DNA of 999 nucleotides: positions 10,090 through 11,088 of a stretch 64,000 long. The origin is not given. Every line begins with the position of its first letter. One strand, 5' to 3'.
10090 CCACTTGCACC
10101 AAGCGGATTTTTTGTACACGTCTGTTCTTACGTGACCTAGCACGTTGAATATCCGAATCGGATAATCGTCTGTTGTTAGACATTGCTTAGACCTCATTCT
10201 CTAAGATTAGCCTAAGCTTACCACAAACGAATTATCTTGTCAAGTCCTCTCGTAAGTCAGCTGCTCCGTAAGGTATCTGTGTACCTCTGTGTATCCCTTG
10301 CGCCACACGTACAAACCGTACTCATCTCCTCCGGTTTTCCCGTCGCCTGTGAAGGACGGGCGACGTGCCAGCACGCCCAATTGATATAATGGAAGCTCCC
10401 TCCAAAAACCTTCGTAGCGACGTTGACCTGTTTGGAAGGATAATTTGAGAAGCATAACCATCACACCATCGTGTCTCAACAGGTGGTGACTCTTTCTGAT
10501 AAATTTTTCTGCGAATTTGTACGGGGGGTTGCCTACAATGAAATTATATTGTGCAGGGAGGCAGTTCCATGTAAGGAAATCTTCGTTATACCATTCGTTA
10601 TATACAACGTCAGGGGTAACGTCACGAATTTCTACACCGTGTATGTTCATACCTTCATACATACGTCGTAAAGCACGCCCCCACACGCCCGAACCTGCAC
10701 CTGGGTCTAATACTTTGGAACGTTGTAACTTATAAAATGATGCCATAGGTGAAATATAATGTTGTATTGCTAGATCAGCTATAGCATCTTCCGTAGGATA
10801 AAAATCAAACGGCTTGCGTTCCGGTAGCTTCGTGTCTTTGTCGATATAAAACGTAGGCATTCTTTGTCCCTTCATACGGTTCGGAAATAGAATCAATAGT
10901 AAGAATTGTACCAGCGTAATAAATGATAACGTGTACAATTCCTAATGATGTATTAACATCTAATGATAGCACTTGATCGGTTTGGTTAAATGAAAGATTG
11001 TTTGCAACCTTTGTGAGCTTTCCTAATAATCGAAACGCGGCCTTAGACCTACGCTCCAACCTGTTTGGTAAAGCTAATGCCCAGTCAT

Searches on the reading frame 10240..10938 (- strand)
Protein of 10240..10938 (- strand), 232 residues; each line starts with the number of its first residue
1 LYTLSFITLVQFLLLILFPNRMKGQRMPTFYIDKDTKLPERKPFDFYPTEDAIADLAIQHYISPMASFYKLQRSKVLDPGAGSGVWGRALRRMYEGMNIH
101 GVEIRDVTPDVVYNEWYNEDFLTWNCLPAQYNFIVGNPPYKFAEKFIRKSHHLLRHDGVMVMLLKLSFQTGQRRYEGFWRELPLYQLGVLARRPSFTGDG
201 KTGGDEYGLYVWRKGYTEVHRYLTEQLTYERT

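Call 40: search_protein_families(library=phrogs, max_evalue=0.001, proteins=[window:10240-10938:-])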
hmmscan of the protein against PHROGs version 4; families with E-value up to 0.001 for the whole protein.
window:10240-10938:- (232 aa): 4 families
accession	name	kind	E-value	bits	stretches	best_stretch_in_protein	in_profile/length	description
phrog_799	-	other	7.5e-33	115.4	1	36-218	204-370/458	DNA methyltransferase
phrog_9133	-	unknown function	1.4e-12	47.3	1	36-169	726-859/1259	-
phrog_6263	-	other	5.4e-08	32.9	1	37-164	385-507/548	DNA methyltransferase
phrog_5172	-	unknown function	9.2e-06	25.6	1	72-169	43-136/377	-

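Call 41: search_protein_families(library=pfam, max_evalue=0.01, proteins=[window:10240-10938:-])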
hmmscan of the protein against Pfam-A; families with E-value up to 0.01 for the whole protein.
window:10240-10938:- (232 aa): 3 families
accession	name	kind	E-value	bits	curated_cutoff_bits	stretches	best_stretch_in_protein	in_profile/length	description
PF05175.20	MTS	-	6e-05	23.2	23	1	72-164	31-140/170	Methyltransferase small domain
PF13489.12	Methyltransf_23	-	0.0017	18.5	27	1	67-135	17-86/164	Methyltransferase domain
PF07669.17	Eco57I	-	0.0095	16.5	25.3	0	118-148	62-92/171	Eco57I restriction-modification methylase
